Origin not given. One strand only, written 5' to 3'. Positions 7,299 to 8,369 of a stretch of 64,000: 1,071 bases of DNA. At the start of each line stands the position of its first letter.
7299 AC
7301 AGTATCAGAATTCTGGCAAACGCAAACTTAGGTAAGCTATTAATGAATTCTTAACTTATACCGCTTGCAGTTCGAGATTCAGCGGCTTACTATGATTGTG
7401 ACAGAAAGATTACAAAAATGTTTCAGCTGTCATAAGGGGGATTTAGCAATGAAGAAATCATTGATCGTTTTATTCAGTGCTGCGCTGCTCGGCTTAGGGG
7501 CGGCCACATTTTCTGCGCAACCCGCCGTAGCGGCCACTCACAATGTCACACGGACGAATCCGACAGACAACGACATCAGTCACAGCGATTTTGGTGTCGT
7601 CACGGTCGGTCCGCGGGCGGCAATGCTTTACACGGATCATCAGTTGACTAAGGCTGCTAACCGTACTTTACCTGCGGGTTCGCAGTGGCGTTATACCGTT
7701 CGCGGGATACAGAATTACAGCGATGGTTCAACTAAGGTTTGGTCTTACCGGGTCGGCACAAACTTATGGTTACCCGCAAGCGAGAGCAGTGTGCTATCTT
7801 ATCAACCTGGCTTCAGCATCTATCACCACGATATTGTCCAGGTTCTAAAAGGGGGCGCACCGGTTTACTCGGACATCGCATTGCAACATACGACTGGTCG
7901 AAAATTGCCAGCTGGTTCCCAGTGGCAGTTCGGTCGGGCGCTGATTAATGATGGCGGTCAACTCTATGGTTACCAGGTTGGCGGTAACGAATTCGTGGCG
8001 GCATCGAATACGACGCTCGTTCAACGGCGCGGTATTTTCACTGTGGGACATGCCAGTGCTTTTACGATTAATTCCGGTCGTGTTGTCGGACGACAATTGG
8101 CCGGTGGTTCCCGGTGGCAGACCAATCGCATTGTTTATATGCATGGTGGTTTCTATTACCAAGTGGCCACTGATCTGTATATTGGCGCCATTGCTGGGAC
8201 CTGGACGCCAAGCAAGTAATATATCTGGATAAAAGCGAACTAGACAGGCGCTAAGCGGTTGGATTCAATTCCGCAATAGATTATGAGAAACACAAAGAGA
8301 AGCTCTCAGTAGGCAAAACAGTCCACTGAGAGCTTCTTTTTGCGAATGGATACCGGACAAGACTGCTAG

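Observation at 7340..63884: Very large GW/SH3b-repeat secreted protein family, including two tandem arrays with no enzymatic domain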

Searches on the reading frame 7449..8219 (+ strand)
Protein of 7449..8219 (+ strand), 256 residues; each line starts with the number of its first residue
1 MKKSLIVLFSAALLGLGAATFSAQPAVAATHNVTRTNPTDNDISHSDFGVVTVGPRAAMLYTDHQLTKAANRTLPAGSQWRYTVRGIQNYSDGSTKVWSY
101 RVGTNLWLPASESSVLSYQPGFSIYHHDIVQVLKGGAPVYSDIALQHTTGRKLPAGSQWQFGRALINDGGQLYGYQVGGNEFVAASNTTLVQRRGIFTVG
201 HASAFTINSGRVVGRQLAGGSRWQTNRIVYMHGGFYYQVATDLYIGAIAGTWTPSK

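Call 4: search_protein_families(library=pfam, proteins=[window:7449-8219:+], max_evalue=0.1)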
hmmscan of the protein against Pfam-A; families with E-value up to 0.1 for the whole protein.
window:7449-8219:+ (256 aa): 1 family
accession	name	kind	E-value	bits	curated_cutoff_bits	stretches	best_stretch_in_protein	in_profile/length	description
PF03217.20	SlpA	-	0.0064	17.1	23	0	202-247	14-62/63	Surface layer protein A domain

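Call 15: search_solved_structures(query=A2, max_evalue=1, show_alignments=2)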
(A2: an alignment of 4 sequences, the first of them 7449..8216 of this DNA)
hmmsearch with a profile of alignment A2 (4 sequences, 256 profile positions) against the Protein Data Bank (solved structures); distinct sequences matched with E-value up to 1: 5.
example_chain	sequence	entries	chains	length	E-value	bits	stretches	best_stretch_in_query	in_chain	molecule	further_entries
9lbf_A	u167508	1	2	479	0.38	13.3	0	94-132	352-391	Serine/threonine-protein kinase PAK 2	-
9lbg_A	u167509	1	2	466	0.4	13.2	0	94-132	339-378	Serine/threonine-protein kinase PAK 2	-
9m41_A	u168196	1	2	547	0.59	12.6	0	94-132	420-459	Serine/threonine-protein kinase PAK 2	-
7c80_A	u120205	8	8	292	0.62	12.6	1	31-150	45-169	VP1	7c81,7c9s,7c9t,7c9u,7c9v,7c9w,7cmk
6fd3_A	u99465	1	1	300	0.92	12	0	94-133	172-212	Serine/threonine-protein kinase PAK 3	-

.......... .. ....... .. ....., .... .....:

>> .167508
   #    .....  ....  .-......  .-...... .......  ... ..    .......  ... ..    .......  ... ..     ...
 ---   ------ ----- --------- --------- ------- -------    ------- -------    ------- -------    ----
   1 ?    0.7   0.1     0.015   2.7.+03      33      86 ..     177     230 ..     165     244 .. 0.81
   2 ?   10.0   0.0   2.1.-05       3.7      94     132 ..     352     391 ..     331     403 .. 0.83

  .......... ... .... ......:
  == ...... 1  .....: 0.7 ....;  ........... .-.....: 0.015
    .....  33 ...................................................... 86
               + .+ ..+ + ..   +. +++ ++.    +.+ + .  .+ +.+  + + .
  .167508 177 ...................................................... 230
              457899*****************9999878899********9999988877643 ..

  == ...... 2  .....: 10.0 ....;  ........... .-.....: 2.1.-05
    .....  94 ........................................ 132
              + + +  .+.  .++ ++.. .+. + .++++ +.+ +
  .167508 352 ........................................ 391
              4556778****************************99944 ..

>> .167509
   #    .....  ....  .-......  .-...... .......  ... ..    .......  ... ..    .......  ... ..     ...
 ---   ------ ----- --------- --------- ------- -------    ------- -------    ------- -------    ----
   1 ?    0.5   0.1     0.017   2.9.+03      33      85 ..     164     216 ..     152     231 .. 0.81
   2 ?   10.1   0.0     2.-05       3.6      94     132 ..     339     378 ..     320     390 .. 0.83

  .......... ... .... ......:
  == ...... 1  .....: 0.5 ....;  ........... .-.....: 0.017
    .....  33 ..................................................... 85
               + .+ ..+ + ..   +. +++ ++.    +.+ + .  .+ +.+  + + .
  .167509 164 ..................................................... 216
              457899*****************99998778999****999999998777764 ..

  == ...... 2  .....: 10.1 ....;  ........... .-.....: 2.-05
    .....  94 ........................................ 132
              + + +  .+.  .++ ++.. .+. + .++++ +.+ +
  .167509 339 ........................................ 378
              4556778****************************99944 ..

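Call 36: search_protein_families(library=ncbifam, proteins=[window:7449-8219:+], max_evalue=0.01)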
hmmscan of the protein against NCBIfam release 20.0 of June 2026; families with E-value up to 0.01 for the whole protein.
window:7449-8219:+ (256 aa): 0 families

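Call 37: search_protein_representatives(alignment_id=A2)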
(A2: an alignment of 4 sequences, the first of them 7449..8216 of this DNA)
Query: 4 sequences, 256 profile positions. Proteins with E-value up to 0.001 (for the whole library): 654; up to 1e-10: 155; up to 1e-30: 15. The best 150 are listed.
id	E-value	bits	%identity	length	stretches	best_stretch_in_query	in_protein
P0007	5.5e-119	412.5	-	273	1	1-256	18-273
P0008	1.1e-103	362.4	-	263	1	1-256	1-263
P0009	6.9e-79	281.1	-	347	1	1-256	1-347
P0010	6.9e-64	232.0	-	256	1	1-256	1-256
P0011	7.8e-58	212.2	-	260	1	1-256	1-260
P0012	5.8e-51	189.6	-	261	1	1-253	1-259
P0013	3.9e-46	173.8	-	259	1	14-256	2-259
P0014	3.6e-44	167.4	-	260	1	9-248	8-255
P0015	1.3e-42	162.2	-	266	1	6-249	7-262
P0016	2.3e-40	154.9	-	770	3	40-197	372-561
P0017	3.4e-40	154.4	-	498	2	60-248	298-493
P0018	5.0e-40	153.8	-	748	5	97-252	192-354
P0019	1.0e-32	129.9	-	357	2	36-252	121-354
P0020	1.7e-31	125.8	-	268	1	1-256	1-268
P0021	2.0e-31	125.6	-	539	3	123-250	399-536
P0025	3.8e-26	108.3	-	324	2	126-252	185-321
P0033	9.4e-24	100.5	-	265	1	1-251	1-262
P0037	1.2e-22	96.9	-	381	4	131-249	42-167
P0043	8.0e-21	90.9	-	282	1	35-251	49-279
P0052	6.8e-20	87.8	-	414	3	128-248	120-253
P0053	4.2e-19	85.3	-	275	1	9-249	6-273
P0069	2.9e-16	76.0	-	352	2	30-248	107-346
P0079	2.7e-15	72.8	-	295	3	146-256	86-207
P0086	6.9e-15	71.4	-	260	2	38-193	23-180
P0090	1.9e-14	70.0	-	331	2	1-251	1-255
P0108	1.4e-13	67.2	-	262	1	32-253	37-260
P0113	4.5e-13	65.5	-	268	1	1-253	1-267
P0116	7.6e-13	64.7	-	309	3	99-253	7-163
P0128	2.4e-12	63.1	-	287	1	20-248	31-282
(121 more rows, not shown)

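Call 38: list_cluster_members(proteins=[P0010, P0011, P0012, P0013, P0014, P0015, P0020, P0033, P0053, P0113])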
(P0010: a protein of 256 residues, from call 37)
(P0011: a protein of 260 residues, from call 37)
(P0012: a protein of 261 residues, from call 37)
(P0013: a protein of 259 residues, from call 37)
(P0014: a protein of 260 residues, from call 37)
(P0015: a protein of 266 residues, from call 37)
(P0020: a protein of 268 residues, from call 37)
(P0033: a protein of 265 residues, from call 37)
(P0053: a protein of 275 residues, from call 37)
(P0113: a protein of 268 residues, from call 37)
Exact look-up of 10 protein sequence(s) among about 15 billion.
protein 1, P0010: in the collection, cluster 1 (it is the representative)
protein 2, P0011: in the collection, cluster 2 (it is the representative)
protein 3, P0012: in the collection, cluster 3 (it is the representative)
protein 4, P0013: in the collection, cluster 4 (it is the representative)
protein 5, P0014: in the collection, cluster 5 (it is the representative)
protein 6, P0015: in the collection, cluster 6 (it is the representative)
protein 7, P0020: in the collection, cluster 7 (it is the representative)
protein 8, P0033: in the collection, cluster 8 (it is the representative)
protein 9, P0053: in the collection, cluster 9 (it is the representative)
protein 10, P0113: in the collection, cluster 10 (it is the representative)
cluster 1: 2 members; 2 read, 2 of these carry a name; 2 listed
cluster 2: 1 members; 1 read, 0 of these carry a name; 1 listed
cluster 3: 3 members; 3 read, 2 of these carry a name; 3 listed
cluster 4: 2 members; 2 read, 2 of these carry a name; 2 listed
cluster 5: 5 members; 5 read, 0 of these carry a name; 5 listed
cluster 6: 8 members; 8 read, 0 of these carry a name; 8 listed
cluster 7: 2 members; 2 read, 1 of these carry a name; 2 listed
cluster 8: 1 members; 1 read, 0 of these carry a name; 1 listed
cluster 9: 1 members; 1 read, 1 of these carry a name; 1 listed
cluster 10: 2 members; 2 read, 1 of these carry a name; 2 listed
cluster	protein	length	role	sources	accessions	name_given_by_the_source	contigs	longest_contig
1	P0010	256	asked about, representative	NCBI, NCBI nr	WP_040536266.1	hypothetical protein [Schleiferilactobacillus shenzhenensis]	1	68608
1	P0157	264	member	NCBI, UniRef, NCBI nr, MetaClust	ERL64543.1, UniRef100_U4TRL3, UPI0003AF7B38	hypothetical protein L248_0838 [Schleiferilactobacillus shenzhenensis LY-73] | Surface layer protein A domain-containing protein n=2 Tax=Schleiferilactobacillus ... | status=active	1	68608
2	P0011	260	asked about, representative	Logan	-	-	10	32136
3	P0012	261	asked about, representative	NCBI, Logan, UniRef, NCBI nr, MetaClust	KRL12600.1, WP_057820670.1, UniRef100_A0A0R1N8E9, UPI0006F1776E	SLAP domain-containing protein [Schleiferilactobacillus perolens] | Surface layer protein A domain-containing protein n=1 Tax=Schleiferilactobacillus ... | status=active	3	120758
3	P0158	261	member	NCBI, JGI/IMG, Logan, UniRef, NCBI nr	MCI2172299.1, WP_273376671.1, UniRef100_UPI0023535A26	SLAP domain-containing protein [Schleiferilactobacillus perolens] | hypothetical protein | SLAP domain-containing protein n=1 Tax=Schleiferilactobacillus perolens TaxID=100468 ...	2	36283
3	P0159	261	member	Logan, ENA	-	-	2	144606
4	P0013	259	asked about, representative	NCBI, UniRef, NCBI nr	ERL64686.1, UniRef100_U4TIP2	hypothetical protein L248_0743 [Schleiferilactobacillus shenzhenensis LY-73] | Surface layer protein A domain-containing protein n=2 Tax=Schleiferilactobacillus ...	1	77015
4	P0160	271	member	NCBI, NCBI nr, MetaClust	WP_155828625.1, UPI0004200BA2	hypothetical protein [Schleiferilactobacillus shenzhenensis] | status=active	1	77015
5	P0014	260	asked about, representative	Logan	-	-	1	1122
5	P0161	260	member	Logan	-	-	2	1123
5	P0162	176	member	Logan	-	-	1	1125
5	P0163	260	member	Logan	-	-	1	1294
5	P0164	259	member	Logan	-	-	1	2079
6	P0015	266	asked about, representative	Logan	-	-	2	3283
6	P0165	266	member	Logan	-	-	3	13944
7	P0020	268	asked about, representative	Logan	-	-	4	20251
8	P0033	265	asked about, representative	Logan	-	-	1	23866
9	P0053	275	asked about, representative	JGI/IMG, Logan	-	hypothetical protein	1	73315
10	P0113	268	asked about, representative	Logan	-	-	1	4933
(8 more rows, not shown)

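Call 47: predict_structure(alignment_id=A5)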
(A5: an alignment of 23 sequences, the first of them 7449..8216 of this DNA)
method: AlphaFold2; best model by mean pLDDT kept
length: 256 residues; sequences in the alignment: 23
mean_pLDDT: 83.5   pTM: 0.58
mean pLDDT of the five models: 83.5, 83.4, 83.0, 81.5, 81.2
residues with pLDDT >= 90: 149; 70-90: 59; 50-70: 20; < 50: 28
segments of 3 or more residues with pLDDT < 50: 1-4, 14-16, 18-23, 25-32, 34-36
pLDDT, mean of each block of 10 residues (from residue 1): 49 48 43 49 78 95 95 94 86 87 94 72 86 97 89 98 87 92 97 95 86 85 95 92 93 92
secondary structure, 60 per line:
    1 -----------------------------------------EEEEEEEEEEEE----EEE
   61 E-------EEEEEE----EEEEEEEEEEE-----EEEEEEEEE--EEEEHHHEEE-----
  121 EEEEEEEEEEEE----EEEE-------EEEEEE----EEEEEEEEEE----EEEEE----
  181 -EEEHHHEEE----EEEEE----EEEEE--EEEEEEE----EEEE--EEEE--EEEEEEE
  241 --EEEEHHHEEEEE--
elements in order: E42-53 E58-61 E69-74 E79-89 E95-103 E106-109 E113-115 E121-132 E137-140 E148-153 E158-167 E172-176 E182-184 E188-190 E195-199 E204-208 E211-217 E222-225 E228-231 E234-240 E243-246 E250-254

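Call 49: fold_search(model_id=the predicted structure, library=pdb)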
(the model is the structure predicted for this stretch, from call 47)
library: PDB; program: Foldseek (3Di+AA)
matches with E <= 10: 478; with E <= 0.001: 5
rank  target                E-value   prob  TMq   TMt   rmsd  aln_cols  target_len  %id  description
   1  7qeh                  4.4e-05  1.00  0.21  0.42  10.1       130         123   16  LTA-binding domain of SlpA, the S-layer protein from Lactobacillus amylovorus (released 2022-12-14)
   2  1m9s                  1.7e-04  1.00  0.23  0.13  17.0       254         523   12  Crystal structure of Internalin B (InlB), a Listeria monocytogenes virulence protein containing SH3-like domains. (released 2002-11-06)
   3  9a7d_A                3.4e-04  1.00  0.26  0.15  19.2       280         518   12  Integrative model of YRVJ-YACD by crosslinking MS and deep learning (released 2024-09-18)
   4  8alu                  7.2e-04  1.00  0.20  0.37  10.9       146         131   18  Crystal structure of the teichoic acid binding domain of SlpA, S-layer protein from Lactobacillus acidophilus (aa. 314-4 (released 2023-08-16)
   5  8aol                  7.2e-04  1.00  0.20  0.34  10.2       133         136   20  Crystal structure of S-layer protein SlpX from Lactobacillus acidophilus, domain III (aa 363-499) (released 2023-08-23)
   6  6biq_A                1.7e-03  1.00  0.18  0.18  11.6       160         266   15  Structure of NlpC2 from Trichomonas vaginalis (released 2018-11-07)
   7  7qfg                  3.0e-03  1.00  0.20  0.35  10.6       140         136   18  Crystal structure of S-layer protein SlpA from Lactobacillus acidophilus, domain III (aa 309-444) (released 2022-12-21)
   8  6bim                  4.2e-03  1.00  0.27  0.26   7.3       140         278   12  Structure of NlpC1 from Trichomonas vaginalis (released 2018-11-07)
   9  6biq_B                5.3e-03  0.99  0.19  0.18  11.2       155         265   15  Structure of NlpC2 from Trichomonas vaginalis (released 2018-11-07)
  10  9a4o_B                7.1e-03  0.84  0.23  0.12  26.3       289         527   14  Integrative model of IF2-TAGH by crosslinking MS and deep learning (released 2024-09-18)
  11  6ilu_A                7.5e-03  1.00  0.21  0.37  12.3       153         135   13  Endolysin LysPBC5 CBD (released 2019-07-31)
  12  4krt_B                1.6e-02  0.96  0.23  0.18  13.5       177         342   14  X-ray structure of endolysin from clostridium perfringens phage phiSM101 (released 2014-04-02)
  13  4epc                  3.1e-02  0.96  0.26  0.37  10.6       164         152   13  Crystal structure of Autolysin repeat domains from Staphylococcus epidermidis (released 2012-06-06)
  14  5d74_A                3.8e-02  0.80  0.21  0.23  15.8       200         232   13  The crystal structure of Ly7917 (released 2016-08-17)
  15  4krt_A                4.2e-02  0.87  0.22  0.17  14.1       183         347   12  X-ray structure of endolysin from clostridium perfringens phage phiSM101 (released 2014-04-02)
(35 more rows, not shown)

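Call 59: list_cluster_members(proteins=[P0025, P0037, P0043, P0052, P0069, P0079, P0086, P0090, P0108, P0128])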
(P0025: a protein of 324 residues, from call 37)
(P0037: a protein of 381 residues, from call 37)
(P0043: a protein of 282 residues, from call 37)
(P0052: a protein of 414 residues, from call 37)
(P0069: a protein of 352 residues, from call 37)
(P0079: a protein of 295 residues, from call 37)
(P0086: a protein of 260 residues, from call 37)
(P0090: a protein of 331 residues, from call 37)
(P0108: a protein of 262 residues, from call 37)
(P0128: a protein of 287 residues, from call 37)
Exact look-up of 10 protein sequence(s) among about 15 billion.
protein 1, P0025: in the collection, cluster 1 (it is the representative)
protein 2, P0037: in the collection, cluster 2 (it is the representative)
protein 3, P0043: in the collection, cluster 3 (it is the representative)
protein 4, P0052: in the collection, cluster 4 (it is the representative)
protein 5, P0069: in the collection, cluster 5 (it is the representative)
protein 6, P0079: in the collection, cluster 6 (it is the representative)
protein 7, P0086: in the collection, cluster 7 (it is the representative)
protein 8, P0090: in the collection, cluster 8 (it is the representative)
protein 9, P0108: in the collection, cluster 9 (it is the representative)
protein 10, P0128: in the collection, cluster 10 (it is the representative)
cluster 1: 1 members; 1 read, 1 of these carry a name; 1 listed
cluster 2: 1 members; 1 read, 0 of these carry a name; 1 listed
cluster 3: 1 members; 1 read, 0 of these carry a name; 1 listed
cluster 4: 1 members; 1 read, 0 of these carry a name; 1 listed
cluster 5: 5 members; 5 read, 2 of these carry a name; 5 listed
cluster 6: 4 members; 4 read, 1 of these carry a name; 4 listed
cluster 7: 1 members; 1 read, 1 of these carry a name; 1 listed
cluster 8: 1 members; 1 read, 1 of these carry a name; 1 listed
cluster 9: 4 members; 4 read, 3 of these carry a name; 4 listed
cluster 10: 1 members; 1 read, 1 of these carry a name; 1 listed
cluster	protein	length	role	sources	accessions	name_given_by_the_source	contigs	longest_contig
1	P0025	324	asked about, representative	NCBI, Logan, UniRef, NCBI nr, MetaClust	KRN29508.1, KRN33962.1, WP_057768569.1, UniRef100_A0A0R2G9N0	hypothetical protein IV38_GL000393 [Lactobacillus selangorensis] | S-layer protein C-terminal domain-containing protein n=1 Tax=Lactobacillus selangorensis ... | SLAP domain-containing protein [Lactobacillus selangorensis]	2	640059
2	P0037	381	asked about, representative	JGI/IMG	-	-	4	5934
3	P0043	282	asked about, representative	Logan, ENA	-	-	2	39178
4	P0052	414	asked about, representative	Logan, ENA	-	-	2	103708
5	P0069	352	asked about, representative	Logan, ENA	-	-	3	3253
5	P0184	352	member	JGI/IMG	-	hypothetical protein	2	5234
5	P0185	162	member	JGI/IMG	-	hypothetical protein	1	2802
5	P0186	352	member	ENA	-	-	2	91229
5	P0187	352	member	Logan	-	-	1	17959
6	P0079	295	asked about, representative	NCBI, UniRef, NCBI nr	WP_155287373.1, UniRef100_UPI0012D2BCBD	SLAP domain-containing protein [Lacticaseibacillus zhaodongensis] | SLAP domain-containing protein n=1 Tax=Lacticaseibacillus zhaodongensis TaxID=2668065 ...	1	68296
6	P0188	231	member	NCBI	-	-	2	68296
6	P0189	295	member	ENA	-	-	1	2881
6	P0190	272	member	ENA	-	-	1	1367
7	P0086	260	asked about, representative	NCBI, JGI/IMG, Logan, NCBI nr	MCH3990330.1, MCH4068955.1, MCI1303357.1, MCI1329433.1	MAG: SLAP domain-containing protein [Lactobacillus sp.] | hypothetical protein | SLAP domain-containing protein [Lactobacillus sp.]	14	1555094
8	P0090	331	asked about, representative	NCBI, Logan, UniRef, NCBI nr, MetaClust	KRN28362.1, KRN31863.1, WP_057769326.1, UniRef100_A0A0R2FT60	hypothetical protein IV38_GL001361 [Lactobacillus selangorensis] | S-layer protein C-terminal domain-containing protein n=1 Tax=Lactobacillus selangorensis ... | SLAP domain-containing protein [Lactobacillus selangorensis]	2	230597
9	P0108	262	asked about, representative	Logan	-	-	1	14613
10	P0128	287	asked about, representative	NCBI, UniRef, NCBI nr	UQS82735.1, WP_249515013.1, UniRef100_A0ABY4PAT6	SLAP domain-containing protein [Bombilactobacillus folatiphilus] | SLAP domain-containing protein n=1 Tax=Bombilactobacillus folatiphilus TaxID=2923362 ...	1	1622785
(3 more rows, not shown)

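Call 63: search_protein_families(library=phrogs, proteins=[window:7449-8219:+], max_evalue=0.01)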
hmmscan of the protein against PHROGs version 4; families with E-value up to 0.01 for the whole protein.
window:7449-8219:+ (256 aa): 1 family
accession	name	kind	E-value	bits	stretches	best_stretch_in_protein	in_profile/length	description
phrog_12493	-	tail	0.0013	17.7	0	27-111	483-562/950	tail protein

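Call 82: search_protein_families(library=pfam, alignment_id=A5, max_evalue=0.01)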
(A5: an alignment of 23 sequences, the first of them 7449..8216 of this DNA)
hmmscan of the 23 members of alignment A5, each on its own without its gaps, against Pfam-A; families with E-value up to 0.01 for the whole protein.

A. member 1, window:7449-8216:+ (256 aa): 1 family
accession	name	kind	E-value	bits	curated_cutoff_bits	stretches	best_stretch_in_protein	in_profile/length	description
PF03217.20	SlpA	-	0.0064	17.1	23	0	202-247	14-62/63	Surface layer protein A domain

B. families by the number of members that match (of 23 scanned): 4 families
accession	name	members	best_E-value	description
PF03217.20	SlpA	11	5.6e-20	Surface layer protein A domain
PF22820.2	TcaA_3rd_4th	1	0.0029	TcaA protein 3rd/4th domain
PF13860.13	FlgD_ig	1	0.0032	FlgD Ig-like domain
PF25661.1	PBCV_P4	1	0.0045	Phycodnaviridae minor capsid protein P4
